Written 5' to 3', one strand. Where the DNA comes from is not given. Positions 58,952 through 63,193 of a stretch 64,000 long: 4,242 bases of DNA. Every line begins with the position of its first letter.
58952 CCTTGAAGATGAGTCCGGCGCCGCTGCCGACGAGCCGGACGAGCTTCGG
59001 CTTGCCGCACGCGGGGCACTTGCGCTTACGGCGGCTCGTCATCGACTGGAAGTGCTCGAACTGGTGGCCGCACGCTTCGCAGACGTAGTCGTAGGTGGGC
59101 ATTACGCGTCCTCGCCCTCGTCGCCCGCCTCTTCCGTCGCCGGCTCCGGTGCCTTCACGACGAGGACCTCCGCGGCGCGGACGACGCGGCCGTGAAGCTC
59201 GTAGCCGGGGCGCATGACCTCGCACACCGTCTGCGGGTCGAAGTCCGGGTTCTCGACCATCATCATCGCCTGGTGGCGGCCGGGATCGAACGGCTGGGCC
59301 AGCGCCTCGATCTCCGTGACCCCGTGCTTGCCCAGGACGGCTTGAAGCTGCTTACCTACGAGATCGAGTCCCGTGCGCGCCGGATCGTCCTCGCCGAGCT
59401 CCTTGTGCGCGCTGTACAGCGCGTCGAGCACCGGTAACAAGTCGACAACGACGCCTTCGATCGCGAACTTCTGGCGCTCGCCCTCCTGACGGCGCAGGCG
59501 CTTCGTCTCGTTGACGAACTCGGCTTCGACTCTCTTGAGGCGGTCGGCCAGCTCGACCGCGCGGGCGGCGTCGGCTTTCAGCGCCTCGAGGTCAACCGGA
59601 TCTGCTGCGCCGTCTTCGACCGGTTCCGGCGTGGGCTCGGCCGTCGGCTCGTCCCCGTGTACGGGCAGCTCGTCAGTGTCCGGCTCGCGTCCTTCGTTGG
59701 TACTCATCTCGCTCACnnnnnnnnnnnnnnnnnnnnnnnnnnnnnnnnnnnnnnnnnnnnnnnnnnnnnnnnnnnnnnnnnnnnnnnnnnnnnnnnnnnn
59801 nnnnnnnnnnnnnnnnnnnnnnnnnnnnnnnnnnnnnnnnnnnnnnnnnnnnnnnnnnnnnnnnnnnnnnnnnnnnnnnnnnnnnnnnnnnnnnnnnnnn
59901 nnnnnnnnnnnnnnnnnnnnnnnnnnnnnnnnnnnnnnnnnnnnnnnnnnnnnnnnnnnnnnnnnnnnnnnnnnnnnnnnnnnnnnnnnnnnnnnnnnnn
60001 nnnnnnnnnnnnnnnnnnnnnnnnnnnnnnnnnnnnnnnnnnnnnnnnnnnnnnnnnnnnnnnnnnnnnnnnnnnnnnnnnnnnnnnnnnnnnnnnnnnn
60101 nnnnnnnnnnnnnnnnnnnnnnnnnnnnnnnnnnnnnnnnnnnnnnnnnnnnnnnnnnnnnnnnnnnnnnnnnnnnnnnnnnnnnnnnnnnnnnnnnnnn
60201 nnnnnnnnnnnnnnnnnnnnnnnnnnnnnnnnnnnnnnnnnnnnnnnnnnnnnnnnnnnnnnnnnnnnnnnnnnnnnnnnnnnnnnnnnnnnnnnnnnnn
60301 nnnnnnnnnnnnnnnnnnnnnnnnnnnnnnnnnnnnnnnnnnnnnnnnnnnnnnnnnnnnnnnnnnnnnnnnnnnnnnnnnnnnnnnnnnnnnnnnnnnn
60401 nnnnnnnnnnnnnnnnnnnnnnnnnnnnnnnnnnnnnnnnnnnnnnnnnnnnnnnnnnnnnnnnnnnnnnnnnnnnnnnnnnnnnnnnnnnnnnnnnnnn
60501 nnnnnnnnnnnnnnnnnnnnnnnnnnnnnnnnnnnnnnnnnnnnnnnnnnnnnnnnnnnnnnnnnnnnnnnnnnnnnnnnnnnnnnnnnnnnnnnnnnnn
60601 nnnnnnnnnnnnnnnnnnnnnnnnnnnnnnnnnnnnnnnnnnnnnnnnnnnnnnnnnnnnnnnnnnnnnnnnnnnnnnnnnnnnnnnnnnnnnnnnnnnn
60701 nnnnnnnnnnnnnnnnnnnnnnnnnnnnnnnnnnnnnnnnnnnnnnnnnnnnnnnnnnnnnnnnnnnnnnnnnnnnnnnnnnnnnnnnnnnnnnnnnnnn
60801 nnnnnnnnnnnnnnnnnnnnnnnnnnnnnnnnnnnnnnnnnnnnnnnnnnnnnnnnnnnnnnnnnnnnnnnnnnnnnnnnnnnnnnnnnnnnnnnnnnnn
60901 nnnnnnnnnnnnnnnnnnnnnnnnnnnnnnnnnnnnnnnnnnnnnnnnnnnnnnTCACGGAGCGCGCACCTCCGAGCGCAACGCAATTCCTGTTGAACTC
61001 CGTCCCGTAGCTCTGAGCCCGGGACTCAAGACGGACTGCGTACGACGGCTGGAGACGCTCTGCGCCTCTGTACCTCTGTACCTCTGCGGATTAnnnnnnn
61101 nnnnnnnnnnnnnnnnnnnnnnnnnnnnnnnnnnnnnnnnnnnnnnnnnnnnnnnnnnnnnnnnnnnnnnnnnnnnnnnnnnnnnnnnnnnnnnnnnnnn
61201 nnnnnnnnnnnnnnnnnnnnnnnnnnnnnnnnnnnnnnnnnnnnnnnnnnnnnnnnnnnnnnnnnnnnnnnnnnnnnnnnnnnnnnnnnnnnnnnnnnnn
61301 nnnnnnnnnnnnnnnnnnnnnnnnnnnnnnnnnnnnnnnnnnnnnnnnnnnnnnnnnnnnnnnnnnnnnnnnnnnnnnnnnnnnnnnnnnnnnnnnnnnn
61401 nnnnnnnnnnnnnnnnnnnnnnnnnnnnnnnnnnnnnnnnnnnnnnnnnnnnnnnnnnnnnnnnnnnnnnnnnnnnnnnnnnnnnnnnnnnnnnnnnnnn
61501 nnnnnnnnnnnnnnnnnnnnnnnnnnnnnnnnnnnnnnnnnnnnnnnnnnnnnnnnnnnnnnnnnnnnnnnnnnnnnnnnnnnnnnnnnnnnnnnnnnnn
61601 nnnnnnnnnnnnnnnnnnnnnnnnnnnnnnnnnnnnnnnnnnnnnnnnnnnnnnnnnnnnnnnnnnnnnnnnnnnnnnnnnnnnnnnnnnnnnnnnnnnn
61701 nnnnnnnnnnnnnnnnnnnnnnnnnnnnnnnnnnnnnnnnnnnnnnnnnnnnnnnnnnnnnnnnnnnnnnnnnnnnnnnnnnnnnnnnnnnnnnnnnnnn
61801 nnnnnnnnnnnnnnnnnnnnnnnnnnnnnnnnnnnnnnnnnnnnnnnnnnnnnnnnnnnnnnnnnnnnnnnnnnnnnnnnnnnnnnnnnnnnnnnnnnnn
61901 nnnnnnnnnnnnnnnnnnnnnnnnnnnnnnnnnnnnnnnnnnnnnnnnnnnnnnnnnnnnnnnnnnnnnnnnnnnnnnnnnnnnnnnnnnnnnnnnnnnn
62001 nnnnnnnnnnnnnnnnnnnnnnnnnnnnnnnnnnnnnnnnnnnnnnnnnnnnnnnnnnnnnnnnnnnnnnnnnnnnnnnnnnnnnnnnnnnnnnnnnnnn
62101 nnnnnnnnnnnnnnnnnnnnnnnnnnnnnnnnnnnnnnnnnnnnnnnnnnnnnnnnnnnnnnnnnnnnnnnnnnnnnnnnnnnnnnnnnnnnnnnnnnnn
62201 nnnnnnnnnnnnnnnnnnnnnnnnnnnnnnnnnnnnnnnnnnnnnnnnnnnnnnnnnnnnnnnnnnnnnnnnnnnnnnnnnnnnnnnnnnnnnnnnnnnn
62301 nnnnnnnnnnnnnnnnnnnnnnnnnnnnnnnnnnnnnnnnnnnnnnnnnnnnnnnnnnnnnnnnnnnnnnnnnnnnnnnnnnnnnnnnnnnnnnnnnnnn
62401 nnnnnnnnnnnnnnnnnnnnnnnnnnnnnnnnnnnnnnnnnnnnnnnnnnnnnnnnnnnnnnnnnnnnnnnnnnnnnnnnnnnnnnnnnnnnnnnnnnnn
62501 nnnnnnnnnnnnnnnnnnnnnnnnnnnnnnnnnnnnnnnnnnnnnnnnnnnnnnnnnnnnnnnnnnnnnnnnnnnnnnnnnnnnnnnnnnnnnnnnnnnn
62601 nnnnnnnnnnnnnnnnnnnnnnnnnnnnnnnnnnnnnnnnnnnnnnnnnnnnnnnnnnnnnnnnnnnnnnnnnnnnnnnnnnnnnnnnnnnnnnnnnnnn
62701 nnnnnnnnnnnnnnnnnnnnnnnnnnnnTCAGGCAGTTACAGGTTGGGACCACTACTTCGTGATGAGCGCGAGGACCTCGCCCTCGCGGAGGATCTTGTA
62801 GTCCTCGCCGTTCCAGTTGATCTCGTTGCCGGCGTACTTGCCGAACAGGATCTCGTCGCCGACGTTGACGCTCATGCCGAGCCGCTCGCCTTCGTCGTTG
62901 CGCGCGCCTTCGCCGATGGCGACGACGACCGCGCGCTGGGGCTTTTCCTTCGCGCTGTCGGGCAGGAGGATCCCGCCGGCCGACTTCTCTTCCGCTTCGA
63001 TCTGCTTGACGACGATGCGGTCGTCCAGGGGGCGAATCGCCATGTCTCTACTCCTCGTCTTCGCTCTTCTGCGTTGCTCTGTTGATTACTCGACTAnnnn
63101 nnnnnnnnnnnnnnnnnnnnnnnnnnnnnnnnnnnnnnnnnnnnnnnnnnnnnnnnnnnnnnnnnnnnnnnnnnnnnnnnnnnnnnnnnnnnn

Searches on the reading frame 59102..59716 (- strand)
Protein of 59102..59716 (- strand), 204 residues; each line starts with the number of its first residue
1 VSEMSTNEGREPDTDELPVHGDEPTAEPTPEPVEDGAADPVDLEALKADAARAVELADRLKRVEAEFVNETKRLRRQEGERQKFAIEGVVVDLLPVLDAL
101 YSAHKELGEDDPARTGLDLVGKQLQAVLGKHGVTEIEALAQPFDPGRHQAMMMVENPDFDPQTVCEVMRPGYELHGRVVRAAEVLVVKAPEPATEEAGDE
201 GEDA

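Call 20: search_protein_families(library=pfam, proteins=[window:59102-59716:-], max_evalue=0.00001)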
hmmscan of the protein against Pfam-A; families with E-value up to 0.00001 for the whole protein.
window:59102-59716:- (204 aa): 1 family
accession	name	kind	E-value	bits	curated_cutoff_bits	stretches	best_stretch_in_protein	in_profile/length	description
PF01025.24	GrpE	-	4.7e-38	130.9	25.8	1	44-188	21-165/165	GrpE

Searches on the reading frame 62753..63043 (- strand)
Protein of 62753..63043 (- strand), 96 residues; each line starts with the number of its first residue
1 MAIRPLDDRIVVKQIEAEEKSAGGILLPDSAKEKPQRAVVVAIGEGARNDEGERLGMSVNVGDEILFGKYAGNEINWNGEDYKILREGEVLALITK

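Call 20: search_protein_families(library=pfam, proteins=[window:62753-63043:-], max_evalue=0.00001)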
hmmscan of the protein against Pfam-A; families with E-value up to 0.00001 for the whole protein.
window:62753-63043:- (96 aa): 1 family
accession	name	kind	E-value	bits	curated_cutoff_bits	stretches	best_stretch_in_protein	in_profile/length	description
PF00166.26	Cpn10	-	1.1e-32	112.3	21.1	1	3-94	2-93/93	Chaperonin 10 Kd subunit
